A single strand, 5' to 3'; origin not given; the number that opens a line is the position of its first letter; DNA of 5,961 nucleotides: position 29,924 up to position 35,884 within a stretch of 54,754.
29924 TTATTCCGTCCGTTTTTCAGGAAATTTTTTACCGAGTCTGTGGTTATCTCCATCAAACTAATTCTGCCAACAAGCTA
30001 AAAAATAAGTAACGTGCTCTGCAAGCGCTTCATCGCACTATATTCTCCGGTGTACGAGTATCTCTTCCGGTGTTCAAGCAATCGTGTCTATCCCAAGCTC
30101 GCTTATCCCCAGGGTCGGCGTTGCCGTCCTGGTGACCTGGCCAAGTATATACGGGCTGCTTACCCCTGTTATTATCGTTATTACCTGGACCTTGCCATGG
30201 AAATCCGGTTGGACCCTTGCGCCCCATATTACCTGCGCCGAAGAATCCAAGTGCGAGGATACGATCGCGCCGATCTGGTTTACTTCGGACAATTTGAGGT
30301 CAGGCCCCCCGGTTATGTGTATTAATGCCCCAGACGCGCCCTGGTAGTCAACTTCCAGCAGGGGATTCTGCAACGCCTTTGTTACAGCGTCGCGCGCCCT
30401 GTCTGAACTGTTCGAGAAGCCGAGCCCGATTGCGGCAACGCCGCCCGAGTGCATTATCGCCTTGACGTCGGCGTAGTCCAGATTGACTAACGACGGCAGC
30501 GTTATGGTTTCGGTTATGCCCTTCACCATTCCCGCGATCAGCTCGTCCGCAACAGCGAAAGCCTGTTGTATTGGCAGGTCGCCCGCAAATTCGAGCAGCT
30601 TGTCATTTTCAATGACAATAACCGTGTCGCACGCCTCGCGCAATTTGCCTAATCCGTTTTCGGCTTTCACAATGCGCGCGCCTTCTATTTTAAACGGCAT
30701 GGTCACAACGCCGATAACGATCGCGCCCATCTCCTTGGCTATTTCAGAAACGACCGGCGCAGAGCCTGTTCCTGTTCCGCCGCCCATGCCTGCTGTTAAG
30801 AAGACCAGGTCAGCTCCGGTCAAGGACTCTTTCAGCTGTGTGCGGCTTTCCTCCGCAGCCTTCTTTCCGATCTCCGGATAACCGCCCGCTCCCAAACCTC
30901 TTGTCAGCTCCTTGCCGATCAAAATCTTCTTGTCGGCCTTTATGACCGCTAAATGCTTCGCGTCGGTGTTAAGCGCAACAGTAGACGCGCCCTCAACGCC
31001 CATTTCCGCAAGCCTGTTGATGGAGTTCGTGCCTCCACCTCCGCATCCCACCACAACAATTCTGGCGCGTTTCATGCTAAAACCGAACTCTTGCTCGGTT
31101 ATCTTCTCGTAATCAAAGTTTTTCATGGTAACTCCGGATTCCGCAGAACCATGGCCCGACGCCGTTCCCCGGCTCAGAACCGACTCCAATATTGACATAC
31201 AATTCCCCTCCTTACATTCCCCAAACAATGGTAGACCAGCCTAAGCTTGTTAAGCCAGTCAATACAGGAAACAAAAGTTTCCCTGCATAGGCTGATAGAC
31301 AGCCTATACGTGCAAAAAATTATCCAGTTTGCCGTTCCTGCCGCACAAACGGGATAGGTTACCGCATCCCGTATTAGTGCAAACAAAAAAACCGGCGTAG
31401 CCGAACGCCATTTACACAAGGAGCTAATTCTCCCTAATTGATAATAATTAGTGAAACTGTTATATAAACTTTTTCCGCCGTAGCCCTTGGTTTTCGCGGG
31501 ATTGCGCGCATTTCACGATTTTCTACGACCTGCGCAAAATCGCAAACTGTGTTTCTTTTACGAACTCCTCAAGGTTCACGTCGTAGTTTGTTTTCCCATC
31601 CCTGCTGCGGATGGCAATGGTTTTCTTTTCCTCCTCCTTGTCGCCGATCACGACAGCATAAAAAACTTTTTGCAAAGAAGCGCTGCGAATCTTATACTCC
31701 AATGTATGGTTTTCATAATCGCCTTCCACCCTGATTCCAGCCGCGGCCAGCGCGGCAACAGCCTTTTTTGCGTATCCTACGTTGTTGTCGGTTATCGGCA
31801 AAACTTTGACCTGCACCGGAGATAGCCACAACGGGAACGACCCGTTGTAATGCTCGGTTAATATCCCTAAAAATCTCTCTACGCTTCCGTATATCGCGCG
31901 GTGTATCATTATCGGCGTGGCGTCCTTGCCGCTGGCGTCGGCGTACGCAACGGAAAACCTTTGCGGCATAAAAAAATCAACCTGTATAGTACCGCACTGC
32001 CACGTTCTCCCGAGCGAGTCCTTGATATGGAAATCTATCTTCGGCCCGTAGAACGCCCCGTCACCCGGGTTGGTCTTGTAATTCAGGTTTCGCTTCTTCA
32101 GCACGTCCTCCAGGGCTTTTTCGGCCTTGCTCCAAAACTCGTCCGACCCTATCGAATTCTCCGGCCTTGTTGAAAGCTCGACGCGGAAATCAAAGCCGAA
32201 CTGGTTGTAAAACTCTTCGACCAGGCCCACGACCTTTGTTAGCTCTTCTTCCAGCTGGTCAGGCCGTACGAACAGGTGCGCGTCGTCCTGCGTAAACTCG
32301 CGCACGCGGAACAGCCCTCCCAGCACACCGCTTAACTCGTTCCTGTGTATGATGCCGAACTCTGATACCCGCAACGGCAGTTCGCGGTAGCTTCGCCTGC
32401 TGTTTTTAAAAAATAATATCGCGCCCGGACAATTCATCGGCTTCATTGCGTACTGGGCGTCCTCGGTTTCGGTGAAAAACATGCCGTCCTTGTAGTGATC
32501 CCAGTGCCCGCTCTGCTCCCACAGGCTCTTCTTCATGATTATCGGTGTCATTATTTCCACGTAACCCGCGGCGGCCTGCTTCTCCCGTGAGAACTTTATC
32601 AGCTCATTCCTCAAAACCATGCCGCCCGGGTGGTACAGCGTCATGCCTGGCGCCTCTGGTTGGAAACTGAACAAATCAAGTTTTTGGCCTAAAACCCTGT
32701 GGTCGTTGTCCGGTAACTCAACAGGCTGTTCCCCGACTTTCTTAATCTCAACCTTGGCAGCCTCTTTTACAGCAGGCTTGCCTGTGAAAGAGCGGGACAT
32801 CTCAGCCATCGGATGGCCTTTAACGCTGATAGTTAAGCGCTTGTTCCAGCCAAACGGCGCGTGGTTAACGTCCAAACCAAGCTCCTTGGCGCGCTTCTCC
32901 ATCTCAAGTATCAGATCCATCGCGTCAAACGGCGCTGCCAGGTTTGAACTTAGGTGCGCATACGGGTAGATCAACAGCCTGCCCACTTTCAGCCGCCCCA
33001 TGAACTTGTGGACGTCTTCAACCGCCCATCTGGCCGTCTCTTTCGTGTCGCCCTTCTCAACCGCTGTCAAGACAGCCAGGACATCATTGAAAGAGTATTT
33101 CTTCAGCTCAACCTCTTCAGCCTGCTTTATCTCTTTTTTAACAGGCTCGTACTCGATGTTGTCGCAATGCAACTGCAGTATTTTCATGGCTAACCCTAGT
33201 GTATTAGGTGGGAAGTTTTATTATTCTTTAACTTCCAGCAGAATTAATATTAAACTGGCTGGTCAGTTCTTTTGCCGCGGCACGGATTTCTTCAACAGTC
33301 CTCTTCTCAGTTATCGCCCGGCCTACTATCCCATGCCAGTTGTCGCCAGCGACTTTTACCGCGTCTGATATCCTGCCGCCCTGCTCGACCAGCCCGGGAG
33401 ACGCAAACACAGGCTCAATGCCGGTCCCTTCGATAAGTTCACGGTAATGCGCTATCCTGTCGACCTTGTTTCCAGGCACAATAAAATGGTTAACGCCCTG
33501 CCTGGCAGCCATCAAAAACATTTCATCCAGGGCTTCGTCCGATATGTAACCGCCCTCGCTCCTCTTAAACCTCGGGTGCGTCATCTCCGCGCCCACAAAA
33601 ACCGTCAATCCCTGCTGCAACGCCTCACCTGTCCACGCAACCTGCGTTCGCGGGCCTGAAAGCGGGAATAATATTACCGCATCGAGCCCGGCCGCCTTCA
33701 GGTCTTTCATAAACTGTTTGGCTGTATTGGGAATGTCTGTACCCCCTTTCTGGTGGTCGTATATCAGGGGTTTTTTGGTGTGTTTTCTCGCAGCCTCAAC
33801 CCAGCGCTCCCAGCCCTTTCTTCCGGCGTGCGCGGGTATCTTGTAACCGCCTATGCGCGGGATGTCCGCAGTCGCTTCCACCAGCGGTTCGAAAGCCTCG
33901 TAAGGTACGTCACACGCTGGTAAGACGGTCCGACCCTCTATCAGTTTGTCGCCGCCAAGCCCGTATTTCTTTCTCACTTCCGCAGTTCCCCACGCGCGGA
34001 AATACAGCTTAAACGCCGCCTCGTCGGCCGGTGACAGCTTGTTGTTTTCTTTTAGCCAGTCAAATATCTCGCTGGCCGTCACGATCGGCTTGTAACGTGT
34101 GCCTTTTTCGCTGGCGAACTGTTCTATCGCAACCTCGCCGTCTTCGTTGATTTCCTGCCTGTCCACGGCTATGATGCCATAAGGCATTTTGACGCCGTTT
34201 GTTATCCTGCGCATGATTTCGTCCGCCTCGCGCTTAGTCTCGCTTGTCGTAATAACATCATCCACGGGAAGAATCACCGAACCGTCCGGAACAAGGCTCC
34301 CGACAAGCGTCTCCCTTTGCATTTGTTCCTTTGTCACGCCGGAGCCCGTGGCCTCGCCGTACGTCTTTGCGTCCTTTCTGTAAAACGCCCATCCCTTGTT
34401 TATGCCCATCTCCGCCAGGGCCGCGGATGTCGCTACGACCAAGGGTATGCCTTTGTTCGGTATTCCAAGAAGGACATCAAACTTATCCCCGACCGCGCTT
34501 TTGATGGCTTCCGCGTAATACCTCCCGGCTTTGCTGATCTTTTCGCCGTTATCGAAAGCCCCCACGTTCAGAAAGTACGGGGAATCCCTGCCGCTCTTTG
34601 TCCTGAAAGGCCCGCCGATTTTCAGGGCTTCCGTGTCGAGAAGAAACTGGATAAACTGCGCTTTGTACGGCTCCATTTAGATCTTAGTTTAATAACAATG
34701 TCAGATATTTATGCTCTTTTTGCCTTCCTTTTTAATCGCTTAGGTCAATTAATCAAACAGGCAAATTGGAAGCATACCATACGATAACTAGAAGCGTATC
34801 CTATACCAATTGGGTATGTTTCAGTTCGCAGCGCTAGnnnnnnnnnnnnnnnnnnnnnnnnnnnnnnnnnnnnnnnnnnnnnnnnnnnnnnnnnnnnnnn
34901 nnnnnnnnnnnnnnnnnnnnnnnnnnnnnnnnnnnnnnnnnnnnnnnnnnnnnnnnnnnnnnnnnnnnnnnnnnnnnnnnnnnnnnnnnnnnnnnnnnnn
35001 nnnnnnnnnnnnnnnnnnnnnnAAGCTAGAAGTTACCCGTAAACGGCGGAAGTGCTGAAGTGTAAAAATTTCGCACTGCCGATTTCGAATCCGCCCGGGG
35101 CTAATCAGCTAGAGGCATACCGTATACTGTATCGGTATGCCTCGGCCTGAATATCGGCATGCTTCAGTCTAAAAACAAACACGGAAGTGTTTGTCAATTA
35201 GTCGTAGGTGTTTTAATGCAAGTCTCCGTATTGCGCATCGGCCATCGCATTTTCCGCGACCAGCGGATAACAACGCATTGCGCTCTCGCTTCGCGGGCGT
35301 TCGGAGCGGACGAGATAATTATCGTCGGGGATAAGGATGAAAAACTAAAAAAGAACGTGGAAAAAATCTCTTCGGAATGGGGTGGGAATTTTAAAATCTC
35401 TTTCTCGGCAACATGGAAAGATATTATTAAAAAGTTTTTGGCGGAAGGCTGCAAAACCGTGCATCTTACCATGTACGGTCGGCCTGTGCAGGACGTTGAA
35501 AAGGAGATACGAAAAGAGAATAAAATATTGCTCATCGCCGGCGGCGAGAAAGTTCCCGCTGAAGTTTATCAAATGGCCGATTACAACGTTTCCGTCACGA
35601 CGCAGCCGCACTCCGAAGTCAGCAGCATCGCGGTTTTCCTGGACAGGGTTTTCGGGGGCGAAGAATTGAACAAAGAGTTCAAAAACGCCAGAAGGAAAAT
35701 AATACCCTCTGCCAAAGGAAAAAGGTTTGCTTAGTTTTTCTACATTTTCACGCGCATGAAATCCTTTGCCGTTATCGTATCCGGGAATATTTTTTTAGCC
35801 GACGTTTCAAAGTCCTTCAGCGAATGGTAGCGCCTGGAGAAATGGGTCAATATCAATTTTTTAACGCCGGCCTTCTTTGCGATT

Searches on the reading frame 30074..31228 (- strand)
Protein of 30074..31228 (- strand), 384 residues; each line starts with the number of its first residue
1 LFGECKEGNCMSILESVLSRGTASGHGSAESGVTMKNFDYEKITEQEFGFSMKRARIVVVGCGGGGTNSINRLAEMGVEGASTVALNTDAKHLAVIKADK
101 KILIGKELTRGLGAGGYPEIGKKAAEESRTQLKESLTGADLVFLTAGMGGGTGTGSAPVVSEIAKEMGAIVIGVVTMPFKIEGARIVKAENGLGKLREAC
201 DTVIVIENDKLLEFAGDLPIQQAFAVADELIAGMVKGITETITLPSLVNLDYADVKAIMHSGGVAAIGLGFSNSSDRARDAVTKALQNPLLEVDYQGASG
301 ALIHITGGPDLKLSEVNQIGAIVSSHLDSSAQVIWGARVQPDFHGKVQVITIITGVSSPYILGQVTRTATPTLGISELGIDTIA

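Call 82: search_protein_families(library=pfam, proteins=[window:30074-31228:-], max_evalue=0.001)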
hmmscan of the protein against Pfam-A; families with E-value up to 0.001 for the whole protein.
window:30074-31228:- (384 aa): 2 families
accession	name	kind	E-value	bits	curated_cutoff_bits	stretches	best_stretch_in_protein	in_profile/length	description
PF00091.31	Tubulin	-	5.2e-48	164.3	33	1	56-215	1-189/190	Tubulin/FtsZ family, GTPase domain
PF12327.13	FtsZ_C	-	4.8e-32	110.6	27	1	263-356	1-94/95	FtsZ family, C-terminal domain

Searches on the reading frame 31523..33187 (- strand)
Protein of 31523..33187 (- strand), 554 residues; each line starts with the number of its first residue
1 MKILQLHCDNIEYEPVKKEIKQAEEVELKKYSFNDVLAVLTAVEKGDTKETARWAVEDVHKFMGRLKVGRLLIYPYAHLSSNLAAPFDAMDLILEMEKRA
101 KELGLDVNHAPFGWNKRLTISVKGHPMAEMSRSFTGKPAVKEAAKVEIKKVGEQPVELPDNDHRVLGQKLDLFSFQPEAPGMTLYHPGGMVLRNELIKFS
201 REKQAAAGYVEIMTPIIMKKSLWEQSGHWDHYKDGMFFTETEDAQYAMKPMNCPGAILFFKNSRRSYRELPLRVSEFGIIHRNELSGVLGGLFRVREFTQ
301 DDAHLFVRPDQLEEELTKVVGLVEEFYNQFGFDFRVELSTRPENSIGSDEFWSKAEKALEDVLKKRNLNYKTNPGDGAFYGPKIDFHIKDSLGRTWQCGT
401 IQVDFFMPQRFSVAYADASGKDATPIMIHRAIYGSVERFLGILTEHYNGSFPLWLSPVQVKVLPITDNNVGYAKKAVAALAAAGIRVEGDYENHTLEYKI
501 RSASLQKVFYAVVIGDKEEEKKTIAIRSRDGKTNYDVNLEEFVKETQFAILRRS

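Call 82: search_protein_families(library=pfam, proteins=[window:31523-33187:-], max_evalue=0.001)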
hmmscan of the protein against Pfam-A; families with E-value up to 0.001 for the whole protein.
window:31523-33187:- (554 aa): 3 families
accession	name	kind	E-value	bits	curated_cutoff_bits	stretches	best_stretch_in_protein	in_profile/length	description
PF00587.30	tRNA-synt_2b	-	1.5e-46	159.1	29.3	1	241-447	5-179/179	tRNA synthetase class II core domain (G, H, P, S and T)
PF08915.16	tRNA-Thr_ED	-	1.2e-41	142.4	30.2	1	1-133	1-136/137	Archaea-specific editing domain of threonyl-tRNA synthetase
PF03129.25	HGTP_anticodon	-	1.3e-20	73.8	21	1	459-545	1-90/94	Anticodon binding domain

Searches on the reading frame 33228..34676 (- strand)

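Call 82: search_protein_families(library=pfam, proteins=[window:33228-34676:-], max_evalue=0.001)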
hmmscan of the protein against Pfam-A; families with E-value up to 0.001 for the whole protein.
window:33228-34676:- (482 aa): 2 families
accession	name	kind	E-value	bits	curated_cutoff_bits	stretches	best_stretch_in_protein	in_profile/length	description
PF00215.30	OMPdecase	-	6.9e-07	29.8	27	1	290-463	41-217/221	Orotidine 5'-phosphate decarboxylase / HUMPS family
PF00156.33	Pribosyltran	-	4.8e-06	26.4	26.3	1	42-156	6-111/158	Phosphoribosyl transferase domain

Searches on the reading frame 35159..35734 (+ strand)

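Call 82: search_protein_families(library=pfam, proteins=[window:35159-35734:+], max_evalue=0.001)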
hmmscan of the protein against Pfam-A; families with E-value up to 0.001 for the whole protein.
window:35159-35734:+ (191 aa): 2 families
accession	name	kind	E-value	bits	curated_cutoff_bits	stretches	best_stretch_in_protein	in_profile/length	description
PF01994.21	Trm56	-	3.9e-48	162.7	25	1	74-189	1-117/119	tRNA ribose 2'-O-methyltransferase, aTrm56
PF00588.24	SpoU_methylase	-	3.3e-07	31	29.7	1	44-152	21-128/142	SpoU rRNA Methylase family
